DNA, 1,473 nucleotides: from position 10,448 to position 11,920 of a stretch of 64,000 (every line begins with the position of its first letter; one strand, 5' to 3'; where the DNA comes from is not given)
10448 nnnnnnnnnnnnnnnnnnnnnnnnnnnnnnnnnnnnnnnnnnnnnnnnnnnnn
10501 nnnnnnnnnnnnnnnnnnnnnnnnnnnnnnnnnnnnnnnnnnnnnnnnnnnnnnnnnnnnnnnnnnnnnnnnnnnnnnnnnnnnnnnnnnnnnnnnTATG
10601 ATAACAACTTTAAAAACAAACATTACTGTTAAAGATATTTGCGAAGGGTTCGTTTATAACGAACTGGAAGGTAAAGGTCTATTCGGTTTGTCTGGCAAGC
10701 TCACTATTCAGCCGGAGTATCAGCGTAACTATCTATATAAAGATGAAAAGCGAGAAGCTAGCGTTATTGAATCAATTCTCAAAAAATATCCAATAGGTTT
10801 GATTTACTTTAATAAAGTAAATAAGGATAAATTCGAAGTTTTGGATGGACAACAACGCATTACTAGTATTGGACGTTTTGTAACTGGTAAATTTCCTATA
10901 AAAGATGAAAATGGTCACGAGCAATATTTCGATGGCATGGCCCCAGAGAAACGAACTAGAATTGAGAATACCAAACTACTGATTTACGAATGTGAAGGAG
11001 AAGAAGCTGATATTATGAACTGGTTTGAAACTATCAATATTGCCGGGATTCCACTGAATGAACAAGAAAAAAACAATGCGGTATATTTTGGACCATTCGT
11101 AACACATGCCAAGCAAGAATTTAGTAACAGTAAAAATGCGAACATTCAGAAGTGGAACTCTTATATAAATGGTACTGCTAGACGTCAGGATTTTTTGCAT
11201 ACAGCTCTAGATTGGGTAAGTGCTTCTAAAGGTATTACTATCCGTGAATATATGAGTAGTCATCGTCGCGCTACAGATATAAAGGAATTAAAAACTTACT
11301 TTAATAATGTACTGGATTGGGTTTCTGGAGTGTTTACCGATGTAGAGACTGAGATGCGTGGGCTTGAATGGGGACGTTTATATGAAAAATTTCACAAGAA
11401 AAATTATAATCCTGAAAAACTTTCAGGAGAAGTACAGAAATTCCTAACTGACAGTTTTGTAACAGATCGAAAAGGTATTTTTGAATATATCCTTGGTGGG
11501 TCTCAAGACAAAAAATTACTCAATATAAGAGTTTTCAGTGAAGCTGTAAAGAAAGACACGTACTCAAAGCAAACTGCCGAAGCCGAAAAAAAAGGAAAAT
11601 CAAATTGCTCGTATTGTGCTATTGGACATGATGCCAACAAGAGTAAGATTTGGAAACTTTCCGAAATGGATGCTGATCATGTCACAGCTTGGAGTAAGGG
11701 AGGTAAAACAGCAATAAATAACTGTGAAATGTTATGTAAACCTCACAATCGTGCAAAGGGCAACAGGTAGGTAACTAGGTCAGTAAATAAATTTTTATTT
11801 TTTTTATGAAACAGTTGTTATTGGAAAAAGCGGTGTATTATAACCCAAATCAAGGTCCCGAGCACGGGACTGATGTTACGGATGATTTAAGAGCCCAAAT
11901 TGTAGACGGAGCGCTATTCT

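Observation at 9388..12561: EcoRI-family adenine methyltransferase coupled to a DUF262(ParB-like)/His-Me nuclease, plus a transmembrane protein and a WYL-like gene, inserted right after secA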

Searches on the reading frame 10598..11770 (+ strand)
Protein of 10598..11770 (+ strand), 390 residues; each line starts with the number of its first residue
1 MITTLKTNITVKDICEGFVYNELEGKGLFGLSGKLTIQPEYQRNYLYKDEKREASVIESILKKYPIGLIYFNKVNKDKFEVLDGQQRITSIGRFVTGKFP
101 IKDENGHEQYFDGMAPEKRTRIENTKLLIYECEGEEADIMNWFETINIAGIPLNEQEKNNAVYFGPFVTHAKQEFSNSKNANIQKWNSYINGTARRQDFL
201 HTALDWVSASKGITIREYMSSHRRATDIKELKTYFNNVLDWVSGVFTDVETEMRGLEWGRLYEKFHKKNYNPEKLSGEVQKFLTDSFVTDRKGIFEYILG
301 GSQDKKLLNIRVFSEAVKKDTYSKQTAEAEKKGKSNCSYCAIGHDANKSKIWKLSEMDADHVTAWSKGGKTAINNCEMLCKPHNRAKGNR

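Call 3: search_protein_families(library=pfam, proteins=[window:10598-11770:+], max_evalue=0.1)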
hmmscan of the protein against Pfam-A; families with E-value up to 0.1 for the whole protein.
window:10598-11770:+ (390 aa): 3 families
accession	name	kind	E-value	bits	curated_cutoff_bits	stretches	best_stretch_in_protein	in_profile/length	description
PF03235.19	GmrSD_N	-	7.1e-20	72.4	33.2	1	36-164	12-199/199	GmrSD restriction endonuclease, N-terminal domain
PF01844.29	HNH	-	2.8e-07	31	21.4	1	337-390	1-47/47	HNH endonuclease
PF14279.12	HNH_5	-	0.002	18.5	27.5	1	356-389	12-45/56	HNH endonuclease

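Call 4: search_protein_families(library=ncbifam, proteins=[window:10598-11770:+], max_evalue=0.1)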
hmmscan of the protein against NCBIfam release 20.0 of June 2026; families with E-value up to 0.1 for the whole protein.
window:10598-11770:+ (390 aa): 1 family
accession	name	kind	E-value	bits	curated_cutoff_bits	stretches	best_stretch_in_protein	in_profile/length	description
NF040563.1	guided_IscB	equivalog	0.019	14.1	175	1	333-389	191-237/314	RNA-guided endonuclease IscB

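Call 5: search_protein_families(library=padloc, proteins=[window:10598-11770:+], max_evalue=0.1)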
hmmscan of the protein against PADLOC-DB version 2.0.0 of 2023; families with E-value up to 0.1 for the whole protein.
window:10598-11770:+ (390 aa): 13 families
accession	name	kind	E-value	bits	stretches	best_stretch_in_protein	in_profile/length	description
PDLC03418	REase_II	-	3.6e-87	290.9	1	7-389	6-371/372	Type II restriction enzyme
PDLC03877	NsnA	-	2.1e-27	94.4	1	33-183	63-214/385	-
PDLC04027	PD-T4-2_A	-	9e-14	49.3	1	32-243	49-283/363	-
PDLC04151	HEC-05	-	7.7e-07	26.2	2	37-78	41-81/600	-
PDLC04154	HEC-06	-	3.1e-06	24.2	1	38-92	26-86/569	-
PDLC02687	Orf5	-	3.1e-06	24.2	1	39-95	21-83/543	Orf5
PDLC04150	HEC-05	-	3.5e-06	24.2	2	39-77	25-62/583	-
PDLC04157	HEC-06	-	5.8e-05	19.9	1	39-92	26-86/558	-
PDLC04153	HEC-05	-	0.00017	17.9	1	31-79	17-63/621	-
PDLC04155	HEC-06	-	0.00022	17.9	1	39-90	24-82/562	-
PDLC02691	Orf5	-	0.00068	16.3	1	28-90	14-82/579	Orf5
PDLC02699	Orf5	-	0.0024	14.7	1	39-92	4-60/530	Orf5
PDLC02695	Orf5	-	0.0024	14.3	1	72-91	72-91/601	Orf5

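Call 6: search_solved_structures(query=window:10598-11770:+, max_evalue=1, show_alignments=2)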
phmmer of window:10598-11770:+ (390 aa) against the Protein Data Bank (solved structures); distinct sequences matched with E-value up to 1: 3.
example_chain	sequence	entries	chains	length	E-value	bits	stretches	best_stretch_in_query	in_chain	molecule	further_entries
6ndr_A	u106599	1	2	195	0.16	14.2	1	246-304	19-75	dTDP-4-dehydrorhamnose 3,5-epimerase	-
3alf_A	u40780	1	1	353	0.46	12.7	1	242-337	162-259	Chitinase, class V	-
3alg_A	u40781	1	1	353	0.46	12.7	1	242-337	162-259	Chitinase, class V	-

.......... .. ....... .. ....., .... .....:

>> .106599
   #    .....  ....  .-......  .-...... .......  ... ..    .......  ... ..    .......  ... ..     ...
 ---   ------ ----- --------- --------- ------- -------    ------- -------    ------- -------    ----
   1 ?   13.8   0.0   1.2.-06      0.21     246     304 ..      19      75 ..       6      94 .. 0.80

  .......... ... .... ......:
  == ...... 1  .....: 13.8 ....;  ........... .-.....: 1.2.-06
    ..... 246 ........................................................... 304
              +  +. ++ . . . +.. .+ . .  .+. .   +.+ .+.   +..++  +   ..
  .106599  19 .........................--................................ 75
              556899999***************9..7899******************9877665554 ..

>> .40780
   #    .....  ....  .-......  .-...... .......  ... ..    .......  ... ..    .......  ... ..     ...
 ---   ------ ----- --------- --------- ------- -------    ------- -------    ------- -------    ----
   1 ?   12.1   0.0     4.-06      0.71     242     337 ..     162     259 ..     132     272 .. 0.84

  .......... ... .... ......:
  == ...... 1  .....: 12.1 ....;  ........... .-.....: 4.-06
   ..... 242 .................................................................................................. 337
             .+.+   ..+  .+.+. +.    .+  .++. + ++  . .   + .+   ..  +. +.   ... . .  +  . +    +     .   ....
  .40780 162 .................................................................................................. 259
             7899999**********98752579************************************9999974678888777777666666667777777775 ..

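Call 8: find_homologous_proteins(query=window:10598-11770:+)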
Query window:10598-11770:+ (390 aa): 8000 proteins with E <= 0.001 among 8000 candidates; the best 120 are listed.
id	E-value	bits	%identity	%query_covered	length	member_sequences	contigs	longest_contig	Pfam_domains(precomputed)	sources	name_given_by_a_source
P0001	8.2e-244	827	92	100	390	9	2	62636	PF01844.30,PF03235.20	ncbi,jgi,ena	-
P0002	3.1e-238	808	90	100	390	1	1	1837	PF01844.30,PF03235.20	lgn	-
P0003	3.7e-234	795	88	100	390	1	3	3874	PF01844.30,PF03235.20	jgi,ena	-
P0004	2.2e-216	736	81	100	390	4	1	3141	PF01844.30,PF03235.20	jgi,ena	-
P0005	6.7e-215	731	81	100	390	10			PF01844.30,PF03235.20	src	-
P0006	1.7e-207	707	78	100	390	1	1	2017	PF01844.30,PF03235.20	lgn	-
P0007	6.8e-206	702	78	100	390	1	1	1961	PF01844.30,PF03235.20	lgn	-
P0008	8.4e-206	702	77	100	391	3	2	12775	PF01844.30,PF03235.20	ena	-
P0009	7.2e-205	698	77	100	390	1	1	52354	PF01844.30,PF03235.20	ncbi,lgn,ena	-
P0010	1.4e-204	697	77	100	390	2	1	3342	PF01844.30,PF03235.20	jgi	-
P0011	4.0e-204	696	77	100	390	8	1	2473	PF01844.30,PF03235.20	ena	-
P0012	4.1e-204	696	78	100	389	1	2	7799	PF01844.30,PF03235.20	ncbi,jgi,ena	-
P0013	4.5e-204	696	77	100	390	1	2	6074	PF01844.30,PF03235.20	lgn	-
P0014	9.4e-204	695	77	100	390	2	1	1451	PF01844.30,PF03235.20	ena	-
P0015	1.9e-203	694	77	100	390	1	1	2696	PF01844.30,PF03235.20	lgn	-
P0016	2.5e-203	693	76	100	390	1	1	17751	PF01844.30,PF03235.20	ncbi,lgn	-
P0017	3.9e-203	693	77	100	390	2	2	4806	PF01844.30,PF03235.20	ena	-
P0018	1.1e-202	691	75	100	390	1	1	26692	PF01844.30,PF03235.20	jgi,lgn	jgi:hypothetical protein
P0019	1.7e-201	687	76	100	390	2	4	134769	PF01844.30,PF03235.20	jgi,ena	-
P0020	1.5e-200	684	76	100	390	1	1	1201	PF01844.30,PF03235.20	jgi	jgi:hypothetical protein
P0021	2.4e-200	684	76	100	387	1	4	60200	PF01844.30,PF03235.20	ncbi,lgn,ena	-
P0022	2.8e-200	683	76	100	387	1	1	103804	PF01844.30,PF03235.20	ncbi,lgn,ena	-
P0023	5.3e-200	682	76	100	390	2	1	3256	PF01844.30,PF03235.20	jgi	-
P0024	8.1e-200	682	76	100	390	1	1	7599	PF01844.30,PF03235.20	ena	-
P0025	1.0e-199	681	76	100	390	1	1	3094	PF01844.30,PF03235.20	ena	-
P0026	5.9e-199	679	75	100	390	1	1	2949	PF01844.30,PF03235.20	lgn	-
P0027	1.1e-198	678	76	100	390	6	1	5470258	PF01844.30,PF03235.20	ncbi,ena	-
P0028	1.1e-197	675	75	100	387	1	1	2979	PF01844.30,PF03235.20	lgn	-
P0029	1.5e-197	674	75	100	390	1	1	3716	PF01844.30,PF03235.20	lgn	-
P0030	3.6e-197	673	75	100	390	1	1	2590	PF01844.30,PF03235.20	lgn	-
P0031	5.3e-197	673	75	100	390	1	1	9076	PF01844.30,PF03235.20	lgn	-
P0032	6.9e-197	672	75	100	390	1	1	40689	PF01844.30,PF03235.20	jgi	jgi:hypothetical protein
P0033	9.0e-197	672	74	100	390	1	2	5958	PF01844.30,PF03235.20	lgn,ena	-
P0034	4.0e-196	670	74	100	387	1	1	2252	PF01844.30,PF03235.20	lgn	-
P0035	5.9e-196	669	75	100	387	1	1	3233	PF01844.30,PF03235.20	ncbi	-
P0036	7.1e-196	669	73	100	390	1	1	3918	PF01844.30,PF03235.20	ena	-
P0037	2.5e-195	667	74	100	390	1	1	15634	PF01844.30,PF03235.20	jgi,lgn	-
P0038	5.8e-195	666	74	100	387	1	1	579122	PF01844.30,PF03235.20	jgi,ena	-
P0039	7.8e-195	665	74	100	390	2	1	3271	PF01844.30,PF03235.20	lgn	-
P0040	3.0e-194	663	75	100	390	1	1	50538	PF01844.30,PF03235.20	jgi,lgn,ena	-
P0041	3.2e-194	663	74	100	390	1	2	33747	PF01844.30,PF03235.20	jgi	jgi:hypothetical protein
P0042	1.3e-193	661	73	100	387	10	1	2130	PF01844.30,PF03235.20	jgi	jgi:hypothetical protein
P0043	2.8e-193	660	74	100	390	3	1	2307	PF01844.30,PF03235.20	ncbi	-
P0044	3.9e-193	660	74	100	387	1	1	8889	PF01844.30,PF03235.20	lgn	-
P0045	1.1e-192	658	74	100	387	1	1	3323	PF01844.30,PF03235.20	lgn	-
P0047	2.0e-192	658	73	100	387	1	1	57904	PF01844.30,PF03235.20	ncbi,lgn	-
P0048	2.8e-192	657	74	100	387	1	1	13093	PF01844.30,PF03235.20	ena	-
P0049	1.2e-191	655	73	100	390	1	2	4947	PF01844.30,PF03235.20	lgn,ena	-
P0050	3.7e-191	653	74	100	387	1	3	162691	PF01844.30,PF03235.20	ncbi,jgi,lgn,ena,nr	ncbi:MAG: hypothetical protein UT05_C0002G0017 [Parcubacteria group bacterium GW2011_GWF2_38_76]|nr:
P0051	6.4e-191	653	74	100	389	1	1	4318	PF01844.30,PF03235.20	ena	-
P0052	8.3e-191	652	74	100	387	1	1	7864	PF01844.30,PF03235.20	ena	-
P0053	1.0e-190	652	73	100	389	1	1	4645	PF01844.30,PF03235.20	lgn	-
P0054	1.3e-190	651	74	100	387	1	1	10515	PF01844.30,PF03235.20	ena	-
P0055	1.4e-190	651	73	100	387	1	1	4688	PF01844.30,PF03235.20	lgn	-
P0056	1.6e-190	651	73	100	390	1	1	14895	PF01844.30,PF03235.20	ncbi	-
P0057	1.9e-190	651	73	100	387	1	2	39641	PF01844.30,PF03235.20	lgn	-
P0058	2.4e-190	651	73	100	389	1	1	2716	PF01844.30,PF03235.20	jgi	-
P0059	2.6e-190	651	73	100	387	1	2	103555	PF01844.30,PF03235.20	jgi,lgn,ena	jgi:hypothetical protein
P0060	3.0e-190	650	73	100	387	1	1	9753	PF01844.30,PF03235.20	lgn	-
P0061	4.8e-190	650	74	100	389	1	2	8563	PF01844.30,PF03235.20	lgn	-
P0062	5.0e-190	650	74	100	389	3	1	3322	PF01844.30,PF03235.20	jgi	jgi:5-methylcytosine-specific restriction endonuclease McrA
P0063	5.2e-190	650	73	100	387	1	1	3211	PF01844.30,PF03235.20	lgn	-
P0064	1.0e-189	649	73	100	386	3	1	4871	PF01844.30,PF03235.20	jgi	jgi:hypothetical protein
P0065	1.4e-189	648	72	100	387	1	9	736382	PF01844.30,PF03235.20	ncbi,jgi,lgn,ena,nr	ncbi:MAG TPA: HNH endonuclease [Anaerolineae bacterium]|nr:HNH endonuclease [Anaerolineae bacterium]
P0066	2.6e-189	647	73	100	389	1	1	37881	PF01844.30,PF03235.20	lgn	-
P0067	3.7e-189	647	72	100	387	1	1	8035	PF01844.30,PF03235.20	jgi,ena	-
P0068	4.0e-189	647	73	100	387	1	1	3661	PF01844.30,PF03235.20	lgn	-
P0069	4.5e-189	646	73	100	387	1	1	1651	PF01844.30,PF03235.20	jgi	jgi:hypothetical protein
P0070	5.3e-189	646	72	100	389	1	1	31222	PF01844.30,PF03235.20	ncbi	-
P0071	5.9e-189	646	74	100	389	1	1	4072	PF01844.30,PF03235.20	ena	-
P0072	6.0e-189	646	72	100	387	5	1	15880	PF01844.30,PF03235.20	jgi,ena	-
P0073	6.2e-189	646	72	100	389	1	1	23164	PF01844.30,PF03235.20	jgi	jgi:5-methylcytosine-specific restriction endonuclease McrA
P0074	6.4e-189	646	72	100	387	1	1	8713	PF01844.30,PF03235.20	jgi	jgi:hypothetical protein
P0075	7.2e-189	646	73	100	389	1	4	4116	PF01844.30,PF03235.20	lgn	-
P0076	7.3e-189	646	73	100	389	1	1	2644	PF01844.30,PF03235.20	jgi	jgi:5-methylcytosine-specific restriction endonuclease McrA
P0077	7.7e-189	646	72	100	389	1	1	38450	PF01844.30,PF03235.20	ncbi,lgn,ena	-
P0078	8.0e-189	646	72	100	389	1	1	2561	PF01844.30,PF03235.20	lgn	-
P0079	8.1e-189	646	73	100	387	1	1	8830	PF01844.30,PF03235.20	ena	-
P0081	1.1e-188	645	72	100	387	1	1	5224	PF01844.30,PF03235.20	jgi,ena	-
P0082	1.1e-188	645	73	100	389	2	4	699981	PF01844.30,PF03235.20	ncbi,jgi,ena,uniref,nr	ncbi:HNH endonuclease [candidate division Kazan bacterium RIFCSPHIGHO2_01_FULL_44_14]|uniref:HNH end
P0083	1.4e-188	645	73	100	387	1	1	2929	PF01844.30,PF03235.20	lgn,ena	-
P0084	1.5e-188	645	73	100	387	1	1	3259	PF01844.30,PF03235.20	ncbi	-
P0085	2.0e-188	644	72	100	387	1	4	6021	PF01844.30,PF03235.20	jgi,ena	-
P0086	2.1e-188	644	73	100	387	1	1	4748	PF01844.30,PF03235.20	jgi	jgi:5-methylcytosine-specific restriction endonuclease McrA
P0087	2.1e-188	644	72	100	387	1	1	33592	PF01844.30,PF03235.20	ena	-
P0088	2.3e-188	644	72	100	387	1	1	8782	PF01844.30,PF03235.20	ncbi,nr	ncbi:MAG TPA: HNH endonuclease [Anaerolineae bacterium]|nr:HNH endonuclease [Anaerolineae bacterium]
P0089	2.3e-188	644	72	100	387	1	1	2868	PF01844.30,PF03235.20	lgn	-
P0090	2.6e-188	644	73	100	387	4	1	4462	PF01844.30,PF03235.20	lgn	-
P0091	2.7e-188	644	72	100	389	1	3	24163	PF01844.30,PF03235.20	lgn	-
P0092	2.9e-188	644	73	100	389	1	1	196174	PF01844.30,PF03235.20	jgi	jgi:hypothetical protein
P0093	3.8e-188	643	72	100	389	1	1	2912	PF01844.30,PF03235.20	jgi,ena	-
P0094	4.0e-188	643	72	100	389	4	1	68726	PF01844.30,PF03235.20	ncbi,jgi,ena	ncbi:MAG: DUF262 domain-containing protein [Candidatus Margulisiibacteriota bacterium]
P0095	4.0e-188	643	73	100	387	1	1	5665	PF01844.30,PF03235.20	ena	-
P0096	4.3e-188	643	72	100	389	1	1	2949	PF01844.30,PF03235.20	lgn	-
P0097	4.4e-188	643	72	100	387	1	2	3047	PF01844.30,PF03235.20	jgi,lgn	-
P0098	4.8e-188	643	73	100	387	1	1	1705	PF01844.30,PF03235.20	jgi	-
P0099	5.4e-188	643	73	100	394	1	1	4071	PF01844.30,PF03235.20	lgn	-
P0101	5.7e-188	643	72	100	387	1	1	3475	PF01844.30,PF03235.20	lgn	-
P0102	6.1e-188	643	72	98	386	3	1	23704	PF01844.30,PF03235.20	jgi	-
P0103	6.2e-188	643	72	100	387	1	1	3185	PF01844.30,PF03235.20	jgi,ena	-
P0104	6.2e-188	643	72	100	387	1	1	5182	PF01844.30,PF03235.20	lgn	-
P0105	6.5e-188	643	72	100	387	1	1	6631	PF01844.30,PF03235.20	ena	-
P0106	6.6e-188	643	72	100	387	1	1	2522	PF01844.30,PF03235.20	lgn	-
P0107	7.5e-188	642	73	100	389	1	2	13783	PF01844.30,PF03235.20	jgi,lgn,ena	-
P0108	7.6e-188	642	71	100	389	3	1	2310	PF01844.30,PF03235.20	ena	-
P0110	7.7e-188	642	73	100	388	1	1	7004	PF01844.30,PF03235.20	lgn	-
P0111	7.9e-188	642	72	100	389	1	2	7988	PF01844.30,PF03235.20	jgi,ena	jgi:hypothetical protein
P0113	9.2e-188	642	72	100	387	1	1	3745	PF01844.30,PF03235.20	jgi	jgi:5-methylcytosine-specific restriction endonuclease McrA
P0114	9.9e-188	642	71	100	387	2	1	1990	PF01844.30,PF03235.20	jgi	-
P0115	1.0e-187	642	72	100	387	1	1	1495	PF01844.30,PF03235.20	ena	-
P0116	1.0e-187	642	73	100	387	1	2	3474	PF01844.30,PF03235.20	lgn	-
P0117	1.0e-187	642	73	100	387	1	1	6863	PF01844.30,PF03235.20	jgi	jgi:5-methylcytosine-specific restriction endonuclease McrA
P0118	1.1e-187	642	73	100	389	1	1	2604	PF01844.30,PF03235.20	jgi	-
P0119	1.2e-187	642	73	100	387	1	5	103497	PF01844.30,PF03235.20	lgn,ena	-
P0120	1.3e-187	642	72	100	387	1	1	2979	PF01844.30,PF03235.20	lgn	-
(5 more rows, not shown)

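Call 9: search_dna_similar(query=window:10598-11770:+, collection=plasmids, mode=protein, max_rows=20)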
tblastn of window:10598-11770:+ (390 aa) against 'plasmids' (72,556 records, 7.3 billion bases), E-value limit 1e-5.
Records with a match: 127; places in all: 130; records where one place covers at least 80% of the query: 43.
Best place of each record, by identity: 60-80% 2; <60% 125.
By first word of the organism name: Escherichia 14; Enterococcus 12; Acinetobacter 8; Salmonella 8; Vibrio 6; Klebsiella 5; Rhodococcus 4; Apilactobacillus 3; Variovorax 3; Campylobacter 3; and 49 more.
By predicted mobility (MOB-suite, as given by PLSDB): non-mobilizable 61; conjugative 45; mobilizable 21.
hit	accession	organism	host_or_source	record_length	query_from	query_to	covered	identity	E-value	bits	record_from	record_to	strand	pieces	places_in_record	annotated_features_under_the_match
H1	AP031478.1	Moraxella osloensis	Homo sapiens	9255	1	390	100%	66.1%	2e-172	540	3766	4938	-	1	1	hypothetical protein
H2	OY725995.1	Phocaeicola massiliensis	-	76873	1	390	100%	60.8%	6e-160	504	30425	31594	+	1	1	record has no annotation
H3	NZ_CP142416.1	Enterococcus faecium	Bovine,milk sample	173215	1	390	100%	59.2%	8e-157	495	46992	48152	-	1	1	DUF262 domain-containing protein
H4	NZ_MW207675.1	Enterococcus faecium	-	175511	1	390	100%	59.2%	8e-157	495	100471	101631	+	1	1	DUF262 domain-containing protein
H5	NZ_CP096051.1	Enterococcus faecium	piglet,cell culture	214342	1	390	100%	59.2%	8e-157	495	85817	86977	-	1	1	DUF262 domain-containing protein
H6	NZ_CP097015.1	Enterococcus faecium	whole organism,pet food (BARF)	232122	1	390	100%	59.2%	8e-157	495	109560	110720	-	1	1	DUF262 domain-containing protein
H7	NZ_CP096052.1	Enterococcus faecium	nursery pig,cell culture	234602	1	390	100%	59.2%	8e-157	495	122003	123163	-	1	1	DUF262 domain-containing protein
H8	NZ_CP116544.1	Enterococcus faecium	Bos taurus,whole organism,fecal sample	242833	1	390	100%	59.2%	8e-157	495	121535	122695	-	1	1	DUF262 domain-containing protein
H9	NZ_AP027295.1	Enterococcus faecium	Bacteria,excrement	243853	1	390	100%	59.2%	8e-157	495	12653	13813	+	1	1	DUF262 domain-containing protein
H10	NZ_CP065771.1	Enterococcus faecium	Homo sapiens,Digestive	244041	1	390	100%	59.2%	8e-157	495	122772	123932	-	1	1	DUF262 domain-containing protein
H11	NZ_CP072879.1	Enterococcus faecium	stream/river surface water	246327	1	390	100%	59.2%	8e-157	495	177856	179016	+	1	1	DUF262 domain-containing protein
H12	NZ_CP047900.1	Pseudarthrobacter psychrotolerans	Single cell,Antarctic soil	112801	3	390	99%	57.9%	3e-148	471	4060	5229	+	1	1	DUF262 domain-containing protein | adenine-specific methyltransferase EcoRI family protein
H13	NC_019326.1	Arthrobacter sp. 31.31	heavy aromatic hydrocarbon contaminated ...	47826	1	389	100%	57.4%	9e-148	469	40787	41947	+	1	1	DUF262 domain-containing protein | adenine-specific methyltransferase EcoRI family protein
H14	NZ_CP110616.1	Rhodococcus antarcticus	whole organism,T5 medium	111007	5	389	99%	57.8%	3e-149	474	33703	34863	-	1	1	DUF262 domain-containing protein | adenine-specific methyltransferase EcoRI family protein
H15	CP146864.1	Pediococcus pentosaceus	-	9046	10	389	97%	58.5%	3e-144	459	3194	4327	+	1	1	DUF262 domain-containing protein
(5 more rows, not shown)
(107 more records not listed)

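Call 10: search_dna_similar(query=window:10598-11770:+, collection=phages, mode=protein, max_rows=20)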
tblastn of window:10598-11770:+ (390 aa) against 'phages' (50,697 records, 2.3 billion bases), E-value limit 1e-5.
Records with a match: 132; places in all: 132; records where one place covers at least 80% of the query: 4.
Best place of each record, by identity: 60-80% 2; <60% 130.
By first word of the organism name: Klebsiella 102; Salmonella 6; Erwinia 4; Vibrio 3; Flavobacterium 2; Bacteriophage 2; Escherichia 2; Raoultella 2; Enterobacter 2; Staphylococcus 1; and 6 more.
By host as written in the record: Klebsiella pneumoniae 51; - 8; Klebsiella sp. M5a1 8; Klebsiella pneumoniae JHCK1 (BEI NR-48976) 4; Klebsiella quasipneumoniae K6 (ATCC 700603) 4; Salmonella enterica subsp. enterica serovar Typhimurium 4; Klebsiella pneumoniae KBN10P05309 (clinical isolate) 3; Flavobacterium sp. LMO6 2; and 41 more.
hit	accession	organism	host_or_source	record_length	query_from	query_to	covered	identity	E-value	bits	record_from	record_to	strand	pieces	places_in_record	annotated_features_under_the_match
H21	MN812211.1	Flavobacterium phage vB_FspS_laban6-1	Flavobacterium sp. LMO6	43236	8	390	98%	68.4%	8e-179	557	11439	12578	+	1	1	HNH endonuclease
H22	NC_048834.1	Flavobacterium phage vB_FspS_laban6-1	Flavobacterium sp. LMO6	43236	8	390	98%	68.4%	8e-179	557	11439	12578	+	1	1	DUF262 domain-containing protein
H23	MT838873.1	Bacteriophage sp.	human fecal samples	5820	1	390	100%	59.7%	3e-158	494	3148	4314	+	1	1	record has no annotation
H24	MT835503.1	Bacteriophage sp.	human fecal samples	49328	9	389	98%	38.1%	7e-86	290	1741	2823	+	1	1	record has no annotation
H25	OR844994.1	Staphylococcus phage SA 1306 Kay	Staphylococcus aureus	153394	152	389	61%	48.2%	3e-45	207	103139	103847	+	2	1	record has no annotation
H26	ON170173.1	Ralstonia phage YO101_3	Ralstonia solanacearum S718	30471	35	167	34%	31.6%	1e-6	57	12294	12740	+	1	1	record has no annotation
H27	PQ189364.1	Vibrio phage 10N.286.55.A5_PE003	Vibrio cyclitrophicus 10N.286.55.A5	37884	37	165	33%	31.0%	8e-6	54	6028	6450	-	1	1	hypothetical protein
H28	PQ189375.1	Vibrio phage 10N.286.55.C7_PE004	Vibrio cyclitrophicus 10N.286.55.C7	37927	37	165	33%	30.5%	8e-6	54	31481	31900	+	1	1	hypothetical protein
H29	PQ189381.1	Vibrio phage 10N.286.55.E8_PE004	Vibrio cyclitrophicus 10N.286.55.E8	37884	37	165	33%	30.5%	8e-6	54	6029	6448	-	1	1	hypothetical protein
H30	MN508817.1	Yersinia phage JC221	Yersinia pestis EV76-CN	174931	32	159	33%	30.4%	1e-8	63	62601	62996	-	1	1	hypothetical protein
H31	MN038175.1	Pantoea phage Phynn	Panteoa sp. Environmental Isolate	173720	35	162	33%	29.2%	8e-7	57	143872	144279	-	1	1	229: chromosome partitioning protein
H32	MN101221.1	Klebsiella phage KMI7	Klebsiella michiganensis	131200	35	152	30%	29.6%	2e-7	59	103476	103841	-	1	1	hypothetical protein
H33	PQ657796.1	Klebsiella phage Roth23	Klebsiella sp. 18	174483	35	152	30%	29.6%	2e-7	59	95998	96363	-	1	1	hypothetical protein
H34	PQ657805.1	Klebsiella phage Roth41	Klebsiella sp. NCTC 7427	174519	35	152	30%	29.6%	2e-7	59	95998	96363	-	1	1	hypothetical protein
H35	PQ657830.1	Klebsiella phage Roth90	Klebsiella sp. KPUK04a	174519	35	152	30%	29.6%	2e-7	59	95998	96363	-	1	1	hypothetical protein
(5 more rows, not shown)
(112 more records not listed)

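Call 12: get_annotated_region(hit=H1, flank=4000)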
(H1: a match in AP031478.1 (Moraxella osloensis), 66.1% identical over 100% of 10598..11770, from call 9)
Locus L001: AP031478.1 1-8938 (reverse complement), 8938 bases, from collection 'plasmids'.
description: Moraxella osloensis NBRC 115781 plasmid pSKB0120-6 DNA, complete sequence
organism: Moraxella osloensis (NCBI taxid 34062)
taxonomy: Bacteria; Pseudomonadota; Gammaproteobacteria; Moraxellales; Moraxellaceae; Moraxella; Moraxella osloensis
host: -; source: Homo sapiens; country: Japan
typing (MOB-suite, as given by PLSDB): non-mobilizable
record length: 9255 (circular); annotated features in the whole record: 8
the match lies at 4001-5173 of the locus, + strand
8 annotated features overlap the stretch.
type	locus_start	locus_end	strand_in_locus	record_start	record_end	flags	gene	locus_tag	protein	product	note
CDS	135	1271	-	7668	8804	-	-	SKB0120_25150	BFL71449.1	hypothetical protein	-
CDS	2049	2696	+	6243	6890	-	-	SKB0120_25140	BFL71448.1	hypothetical protein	-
CDS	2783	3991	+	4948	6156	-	-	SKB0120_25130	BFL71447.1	adenine-specific methyltransferase EcoRI family protein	-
CDS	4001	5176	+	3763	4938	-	-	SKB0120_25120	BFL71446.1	hypothetical protein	-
CDS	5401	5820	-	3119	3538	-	-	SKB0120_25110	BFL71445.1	hypothetical protein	-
CDS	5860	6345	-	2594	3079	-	-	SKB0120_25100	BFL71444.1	hypothetical protein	-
CDS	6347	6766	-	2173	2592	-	-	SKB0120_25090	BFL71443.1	hypothetical protein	-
CDS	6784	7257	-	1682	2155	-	-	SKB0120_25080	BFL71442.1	hypothetical protein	-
